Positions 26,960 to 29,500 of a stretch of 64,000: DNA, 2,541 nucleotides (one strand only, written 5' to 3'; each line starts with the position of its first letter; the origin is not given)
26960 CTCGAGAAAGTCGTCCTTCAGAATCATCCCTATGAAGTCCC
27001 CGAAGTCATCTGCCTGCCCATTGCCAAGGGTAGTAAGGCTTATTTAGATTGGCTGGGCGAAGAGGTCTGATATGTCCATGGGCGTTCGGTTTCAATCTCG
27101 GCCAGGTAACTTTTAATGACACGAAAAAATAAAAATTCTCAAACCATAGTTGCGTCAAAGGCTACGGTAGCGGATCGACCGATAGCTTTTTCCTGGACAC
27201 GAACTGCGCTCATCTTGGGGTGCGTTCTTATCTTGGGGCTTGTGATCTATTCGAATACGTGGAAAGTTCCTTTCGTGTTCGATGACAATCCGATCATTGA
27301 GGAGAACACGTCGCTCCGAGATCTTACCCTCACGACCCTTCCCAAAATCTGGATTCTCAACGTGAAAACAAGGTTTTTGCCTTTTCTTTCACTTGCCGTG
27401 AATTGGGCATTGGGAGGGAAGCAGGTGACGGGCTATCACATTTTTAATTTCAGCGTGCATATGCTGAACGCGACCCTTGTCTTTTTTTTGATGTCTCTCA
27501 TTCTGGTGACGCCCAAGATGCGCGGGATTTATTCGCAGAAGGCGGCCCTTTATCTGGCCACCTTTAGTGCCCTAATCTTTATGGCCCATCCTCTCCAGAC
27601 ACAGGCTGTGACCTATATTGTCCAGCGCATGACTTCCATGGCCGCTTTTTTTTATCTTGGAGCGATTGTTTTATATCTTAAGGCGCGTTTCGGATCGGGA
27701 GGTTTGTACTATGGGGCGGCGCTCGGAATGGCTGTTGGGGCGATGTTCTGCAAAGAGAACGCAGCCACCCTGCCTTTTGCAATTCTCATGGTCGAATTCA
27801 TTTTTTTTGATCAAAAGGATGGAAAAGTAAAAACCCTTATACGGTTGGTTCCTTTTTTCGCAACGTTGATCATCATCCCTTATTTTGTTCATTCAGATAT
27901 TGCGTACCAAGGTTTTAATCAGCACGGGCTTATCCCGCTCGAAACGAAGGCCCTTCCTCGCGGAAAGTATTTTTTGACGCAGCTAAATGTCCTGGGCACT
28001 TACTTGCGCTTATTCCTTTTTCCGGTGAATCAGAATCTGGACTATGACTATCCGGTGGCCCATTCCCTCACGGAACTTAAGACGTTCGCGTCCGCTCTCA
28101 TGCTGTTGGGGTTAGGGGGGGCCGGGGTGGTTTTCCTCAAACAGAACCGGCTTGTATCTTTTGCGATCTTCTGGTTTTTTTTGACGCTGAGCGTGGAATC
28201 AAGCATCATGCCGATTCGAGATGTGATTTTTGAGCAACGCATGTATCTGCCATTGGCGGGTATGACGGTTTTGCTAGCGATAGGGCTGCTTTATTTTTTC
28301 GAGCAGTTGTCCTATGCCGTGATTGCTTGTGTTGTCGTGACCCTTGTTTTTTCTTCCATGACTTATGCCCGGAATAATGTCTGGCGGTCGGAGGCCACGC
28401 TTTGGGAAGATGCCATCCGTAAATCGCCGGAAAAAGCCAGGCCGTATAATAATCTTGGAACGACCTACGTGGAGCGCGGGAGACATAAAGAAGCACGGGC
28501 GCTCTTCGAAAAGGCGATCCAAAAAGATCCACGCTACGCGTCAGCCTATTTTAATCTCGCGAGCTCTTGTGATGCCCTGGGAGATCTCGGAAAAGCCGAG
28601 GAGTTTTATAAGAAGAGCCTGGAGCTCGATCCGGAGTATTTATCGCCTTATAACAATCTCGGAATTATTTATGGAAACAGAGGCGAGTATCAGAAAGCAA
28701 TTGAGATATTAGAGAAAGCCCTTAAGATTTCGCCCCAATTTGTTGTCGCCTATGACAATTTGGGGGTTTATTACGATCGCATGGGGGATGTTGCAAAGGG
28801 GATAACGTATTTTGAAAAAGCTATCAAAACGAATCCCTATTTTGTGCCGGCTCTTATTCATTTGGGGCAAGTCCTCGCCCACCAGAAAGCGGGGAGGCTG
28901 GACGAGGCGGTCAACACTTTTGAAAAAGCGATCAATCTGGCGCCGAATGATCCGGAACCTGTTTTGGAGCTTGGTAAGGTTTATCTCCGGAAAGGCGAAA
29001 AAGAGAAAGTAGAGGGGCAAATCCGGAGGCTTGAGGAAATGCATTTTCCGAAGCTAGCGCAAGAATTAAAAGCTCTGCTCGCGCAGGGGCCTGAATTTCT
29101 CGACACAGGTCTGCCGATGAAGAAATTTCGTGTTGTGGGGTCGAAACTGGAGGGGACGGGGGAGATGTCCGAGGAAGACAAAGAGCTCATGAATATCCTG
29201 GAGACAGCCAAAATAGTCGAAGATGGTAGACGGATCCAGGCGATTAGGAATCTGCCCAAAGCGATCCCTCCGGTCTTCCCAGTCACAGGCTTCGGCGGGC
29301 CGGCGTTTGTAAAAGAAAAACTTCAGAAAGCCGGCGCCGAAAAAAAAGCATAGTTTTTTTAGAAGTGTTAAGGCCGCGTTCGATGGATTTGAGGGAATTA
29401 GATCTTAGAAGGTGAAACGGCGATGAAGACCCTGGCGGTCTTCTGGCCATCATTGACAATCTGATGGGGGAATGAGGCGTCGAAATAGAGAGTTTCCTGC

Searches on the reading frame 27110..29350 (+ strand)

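Call 75: search_protein_families(library=pfam, proteins=[window:27110-29350:+], max_evalue=0.00001)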
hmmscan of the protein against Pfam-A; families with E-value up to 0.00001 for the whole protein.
window:27110-29350:+ (747 aa): 19 families
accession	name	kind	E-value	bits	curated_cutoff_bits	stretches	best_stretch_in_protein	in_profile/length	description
PF13431.12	TPR_17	-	5.6e-39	129.6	24.4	1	499-532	1-34/34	Tetratricopeptide repeat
PF07719.23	TPR_2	-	6.2e-38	126.2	27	3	477-510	1-34/34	Tetratricopeptide repeat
PF00515.34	TPR_1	-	1.5e-36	123.2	27.8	3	514-544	4-34/34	Tetratricopeptide repeat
PF13181.12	TPR_8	-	2e-36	121.5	25.7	2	477-509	1-33/34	Tetratricopeptide repeat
PF13414.12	TPR_11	-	3.4e-33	113.5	26.8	2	594-629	7-42/42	TPR repeat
PF13424.12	TPR_12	-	4e-28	97.9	30.1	2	512-573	4-73/77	Tetratricopeptide repeat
PF14559.12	TPR_19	-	1.8e-25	89.5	25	2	454-514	2-61/68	Tetratricopeptide repeat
PF13428.12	TPR_14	-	1.2e-24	84.8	23.5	0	448-484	6-42/44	Tetratricopeptide repeat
PF13432.12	TPR_16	-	9.6e-24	83.9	32.7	1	449-509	3-63/65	Tetratricopeptide repeat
PF13374.12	TPR_10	-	4.7e-21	74.5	27.5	0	446-471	5-30/42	Tetratricopeptide repeat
PF13176.12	TPR_7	-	2.3e-20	71.3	27.9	0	515-542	3-30/36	Tetratricopeptide repeat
PF13174.12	TPR_6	-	2.8e-14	53.1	26.3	0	449-474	6-31/33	Tetratricopeptide repeat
PF13371.12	TPR_9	-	6.1e-11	42.6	35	0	518-576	2-60/73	Tetratricopeptide repeat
PF23914.1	TPR_CcmH_CycH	-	3.3e-10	40.5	42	0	436-542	43-152/158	Cytochrome c-type biogenesis protein H TPR domain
PF12569.14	NatA_aux_su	-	2e-09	37.4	33.3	0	548-614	195-259/515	N-terminal acetyltransferase A, auxiliary subunit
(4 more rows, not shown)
